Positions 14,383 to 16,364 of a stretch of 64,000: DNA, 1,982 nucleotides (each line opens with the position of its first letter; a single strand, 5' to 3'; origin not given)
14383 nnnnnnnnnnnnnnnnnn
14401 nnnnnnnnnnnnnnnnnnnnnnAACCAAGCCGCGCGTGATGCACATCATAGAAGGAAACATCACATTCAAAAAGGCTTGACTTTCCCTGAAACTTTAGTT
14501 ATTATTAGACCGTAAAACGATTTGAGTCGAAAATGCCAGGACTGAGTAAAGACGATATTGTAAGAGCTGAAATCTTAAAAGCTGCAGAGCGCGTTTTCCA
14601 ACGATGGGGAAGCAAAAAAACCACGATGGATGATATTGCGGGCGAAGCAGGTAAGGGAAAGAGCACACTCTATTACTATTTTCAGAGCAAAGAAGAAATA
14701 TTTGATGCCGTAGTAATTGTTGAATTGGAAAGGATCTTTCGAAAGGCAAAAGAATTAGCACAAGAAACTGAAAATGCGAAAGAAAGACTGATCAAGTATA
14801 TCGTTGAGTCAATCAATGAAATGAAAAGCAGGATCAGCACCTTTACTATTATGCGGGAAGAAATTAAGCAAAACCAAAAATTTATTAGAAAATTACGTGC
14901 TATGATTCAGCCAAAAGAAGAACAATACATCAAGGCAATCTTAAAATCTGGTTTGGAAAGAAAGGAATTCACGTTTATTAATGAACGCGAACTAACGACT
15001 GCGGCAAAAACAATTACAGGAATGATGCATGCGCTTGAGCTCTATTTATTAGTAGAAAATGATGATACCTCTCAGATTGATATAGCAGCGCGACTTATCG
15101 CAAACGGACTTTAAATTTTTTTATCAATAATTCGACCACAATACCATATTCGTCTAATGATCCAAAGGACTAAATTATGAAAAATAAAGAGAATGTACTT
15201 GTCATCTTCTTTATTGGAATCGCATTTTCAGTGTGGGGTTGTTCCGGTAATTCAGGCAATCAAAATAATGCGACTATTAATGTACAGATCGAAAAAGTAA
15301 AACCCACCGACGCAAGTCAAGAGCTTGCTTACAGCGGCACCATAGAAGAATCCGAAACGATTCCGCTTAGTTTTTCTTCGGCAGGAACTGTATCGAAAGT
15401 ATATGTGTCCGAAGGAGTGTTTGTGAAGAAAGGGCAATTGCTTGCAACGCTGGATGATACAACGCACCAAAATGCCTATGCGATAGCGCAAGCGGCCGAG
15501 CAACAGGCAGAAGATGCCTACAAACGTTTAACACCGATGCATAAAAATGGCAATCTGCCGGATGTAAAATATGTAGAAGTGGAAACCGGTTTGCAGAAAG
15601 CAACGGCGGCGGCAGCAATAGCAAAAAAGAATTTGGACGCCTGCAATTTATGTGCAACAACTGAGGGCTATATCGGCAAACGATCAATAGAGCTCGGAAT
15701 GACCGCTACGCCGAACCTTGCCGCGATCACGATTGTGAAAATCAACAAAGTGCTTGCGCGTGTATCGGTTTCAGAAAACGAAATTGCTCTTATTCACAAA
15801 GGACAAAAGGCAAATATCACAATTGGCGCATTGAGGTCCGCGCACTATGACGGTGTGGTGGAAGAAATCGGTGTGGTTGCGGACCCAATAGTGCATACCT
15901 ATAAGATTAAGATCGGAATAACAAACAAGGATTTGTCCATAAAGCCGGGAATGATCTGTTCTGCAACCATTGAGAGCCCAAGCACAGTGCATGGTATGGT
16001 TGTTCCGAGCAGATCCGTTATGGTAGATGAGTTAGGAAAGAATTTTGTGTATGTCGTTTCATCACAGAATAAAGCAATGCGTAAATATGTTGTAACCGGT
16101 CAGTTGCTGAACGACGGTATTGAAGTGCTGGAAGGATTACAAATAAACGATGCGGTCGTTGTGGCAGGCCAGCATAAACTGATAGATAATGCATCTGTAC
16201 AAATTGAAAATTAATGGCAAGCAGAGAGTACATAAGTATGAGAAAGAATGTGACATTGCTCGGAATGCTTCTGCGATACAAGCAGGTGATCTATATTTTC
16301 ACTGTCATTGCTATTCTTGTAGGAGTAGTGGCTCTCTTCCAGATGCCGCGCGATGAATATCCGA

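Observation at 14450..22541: Compositionally foreign (about 40% GC) island carrying TetR plus a tripartite RND efflux pump, with a trailing intermediate-GC region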

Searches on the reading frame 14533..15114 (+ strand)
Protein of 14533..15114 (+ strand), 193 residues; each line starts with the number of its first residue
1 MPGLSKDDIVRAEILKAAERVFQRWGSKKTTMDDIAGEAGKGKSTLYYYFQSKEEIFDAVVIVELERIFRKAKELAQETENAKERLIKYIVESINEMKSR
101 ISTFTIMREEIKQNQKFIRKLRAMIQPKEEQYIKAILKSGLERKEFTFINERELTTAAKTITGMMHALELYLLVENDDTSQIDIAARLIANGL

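Call 3: search_protein_families(library=pfam, proteins=[window:14533-15114:+])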
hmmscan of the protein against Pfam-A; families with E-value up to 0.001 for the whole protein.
window:14533-15114:+ (193 aa): 1 family
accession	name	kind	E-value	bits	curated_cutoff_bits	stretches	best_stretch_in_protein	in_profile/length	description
PF00440.29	TetR_N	-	7.9e-16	58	24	1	14-60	1-47/47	Bacterial regulatory proteins, tetR family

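Call 27: search_protein_families(library=ncbifam, proteins=[window:14533-15114:+])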
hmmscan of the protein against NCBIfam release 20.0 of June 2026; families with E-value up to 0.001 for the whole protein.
window:14533-15114:+ (193 aa): 21 families
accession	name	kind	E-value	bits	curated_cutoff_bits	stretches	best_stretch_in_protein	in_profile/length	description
NF037937.1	septum_RefZ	equivalog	1.3e-12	48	180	1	12-152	2-144/195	forespore capture DNA-binding protein RefZ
NF053878.1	FATransRegFadRBac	equivalog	1.7e-12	47.5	200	1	13-166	7-158/190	fatty acid metabolism transcriptional regulator FadR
NF041196.1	ScbR_bind_reg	equivalog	1e-11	45.4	150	1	11-105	8-102/191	ScbR family autoregulator-binding transcription factor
TIGR03384.1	betaine_BetI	equivalog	1.6e-11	44.2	201.3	1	7-93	6-91/189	choline-binding transcriptional repressor BetI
NF051852.1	efflux_TF_MtrR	exception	1.9e-11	44.1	280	1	11-189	12-194/205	multidrug efflux system transcriptional repressor MtrR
TIGR03613.1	RutR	equivalog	9.1e-11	42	368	1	11-140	10-142/202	pyrimidine utilization regulatory protein R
NF053731.1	TransRegFasRMycb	equivalog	6.7e-10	39.1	330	1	10-89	12-91/199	HTH-type transcriptional activator FasR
NF001978.0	PRK00767.1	equivalog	7e-10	39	118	1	1-93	1-93/197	transcriptional regulator BetI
NF050111.1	TransRegSACE7040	equivalog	3.3e-08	33.7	250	1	11-95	3-87/186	SACE_7040 family transcriptional regulator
TIGR03968.1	mycofact_TetR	equivalog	6.3e-08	32.4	224.9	1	11-72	11-72/190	mycofactocin system transcriptional regulator MftR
NF011584.0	PRK15008.1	equivalog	3.9e-07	30.1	230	1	11-65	20-74/212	HTH-type transcriptional regulator RutR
NF051457.1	acryl_TF_AcuR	equivalog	3.9e-07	29.6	247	1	10-99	18-108/204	acrylate utilization transcriptional regulator AcuR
NF007949.0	PRK10668.1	equivalog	6.5e-07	29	271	1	10-106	12-112/216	multidrug efflux transporter transcriptional repressor AcrR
NF008587.1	PRK11552.1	equivalog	2.4e-06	27.4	365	1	6-99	4-103/213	transcriptional regulator CecR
NF011572.0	PRK14996.1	equivalog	2.6e-06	27.5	144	1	5-151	5-147/192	TetR family transcriptional regulator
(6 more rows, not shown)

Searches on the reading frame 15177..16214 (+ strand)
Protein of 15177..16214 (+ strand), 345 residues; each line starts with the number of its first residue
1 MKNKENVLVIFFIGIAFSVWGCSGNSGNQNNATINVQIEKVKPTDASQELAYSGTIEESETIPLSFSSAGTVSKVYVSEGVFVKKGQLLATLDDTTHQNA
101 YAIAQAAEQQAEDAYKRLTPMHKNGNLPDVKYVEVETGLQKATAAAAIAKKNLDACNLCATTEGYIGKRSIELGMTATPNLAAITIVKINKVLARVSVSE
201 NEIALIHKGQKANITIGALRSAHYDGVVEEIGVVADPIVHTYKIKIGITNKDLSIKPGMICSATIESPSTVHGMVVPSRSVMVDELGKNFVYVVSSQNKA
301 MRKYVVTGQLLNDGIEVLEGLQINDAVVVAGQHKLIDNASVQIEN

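Call 3: search_protein_families(library=pfam, proteins=[window:15177-16214:+])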
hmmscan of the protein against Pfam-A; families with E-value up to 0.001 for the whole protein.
window:15177-16214:+ (345 aa): 3 families
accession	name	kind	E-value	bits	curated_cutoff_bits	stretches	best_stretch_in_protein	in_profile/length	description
PF16576.10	HlyD_D23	-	5.5e-22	78.5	30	1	50-260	6-213/214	Barrel-sandwich domain of CusB or HlyD membrane-fusion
PF13437.12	HlyD_3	-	1.6e-10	42.1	22.2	1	166-258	10-106/106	HlyD family secretion protein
PF13533.13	Biotin_lipoyl_2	-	1.4e-07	31.6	29.8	1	63-93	2-32/32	Biotin-lipoyl like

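Call 27: search_protein_families(library=ncbifam, proteins=[window:15177-16214:+])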
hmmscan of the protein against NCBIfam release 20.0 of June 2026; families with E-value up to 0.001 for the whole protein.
window:15177-16214:+ (345 aa): 21 families
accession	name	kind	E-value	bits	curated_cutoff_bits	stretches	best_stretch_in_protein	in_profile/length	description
TIGR01730.1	RND_mfp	subfamily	5.8e-56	189.8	94.9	1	36-343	1-321/322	efflux RND transporter periplasmic adaptor subunit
TIGR00999.1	8a0102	subfamily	6.1e-24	84.6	319.3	1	81-332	2-267/271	CzcB/NccB family metal efflux transporter periplasmic adaptor subunit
NF008589.1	PRK11556.1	equivalog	4.2e-18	65.4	391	2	134-343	171-387/392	MdtA/MuxA family multidrug efflux RND transporter periplasmic adaptor subunit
NF002939.0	PRK03598.1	equivalog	5.1e-16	58.7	393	2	60-119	43-102/332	secretion protein HlyD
NF000272.2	OqxA_adapt_sub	exception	5.5e-16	58.5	835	1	19-335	24-370/391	multidrug efflux RND transporter periplasmic adaptor subunit OqxA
NF008606.0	PRK11578.1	equivalog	6.3e-16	58.5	342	2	135-331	163-364/371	macrolide transporter subunit MacA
TIGR00998.1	8a0101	subfamily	1.1e-15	57.4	390.8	1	127-233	176-283/334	EmrA/EmrK family multidrug efflux transporter periplasmic adaptor subunit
NF033138.2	RND-peri-MexC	equivalog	9.7e-14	51.3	625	2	248-342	276-370/375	MexC family multidrug efflux RND transporter periplasmic adaptor subunit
NF045904.1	RND-peri-MexE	equivalog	5.5e-13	48.5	714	1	27-342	29-367/390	multidrug efflux RND transporter periplasmic adaptor subunit MexE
TIGR02971.1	heterocyst_DevB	subfamily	1.1e-11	44.7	129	2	134-234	183-281/327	ABC exporter membrane fusion protein, DevB family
NF011604.1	PRK15030.1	equivalog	4.4e-10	39.1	765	1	26-343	32-375/397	multidrug efflux RND transporter periplasmic adaptor subunit AcrA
NF033834.1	RND_adapt_MexA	exception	4.5e-10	39.2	750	1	18-206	20-208/373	multidrug efflux RND transporter periplasmic adaptor subunit MexA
NF007785.0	PRK10476.1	equivalog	7.3e-10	38.2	376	1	140-233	193-286/347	multidrug transporter subunit MdtN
TIGR01843.1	type_I_hlyD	subfamily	2.3e-09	36.7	208.65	1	69-136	51-118/422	HlyD family type I secretion periplasmic adaptor subunit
NF011715.0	PRK15136.1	equivalog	6.1e-09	35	563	0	69-107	69-107/390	multidrug efflux MFS transporter periplasmic adaptor subunit EmrA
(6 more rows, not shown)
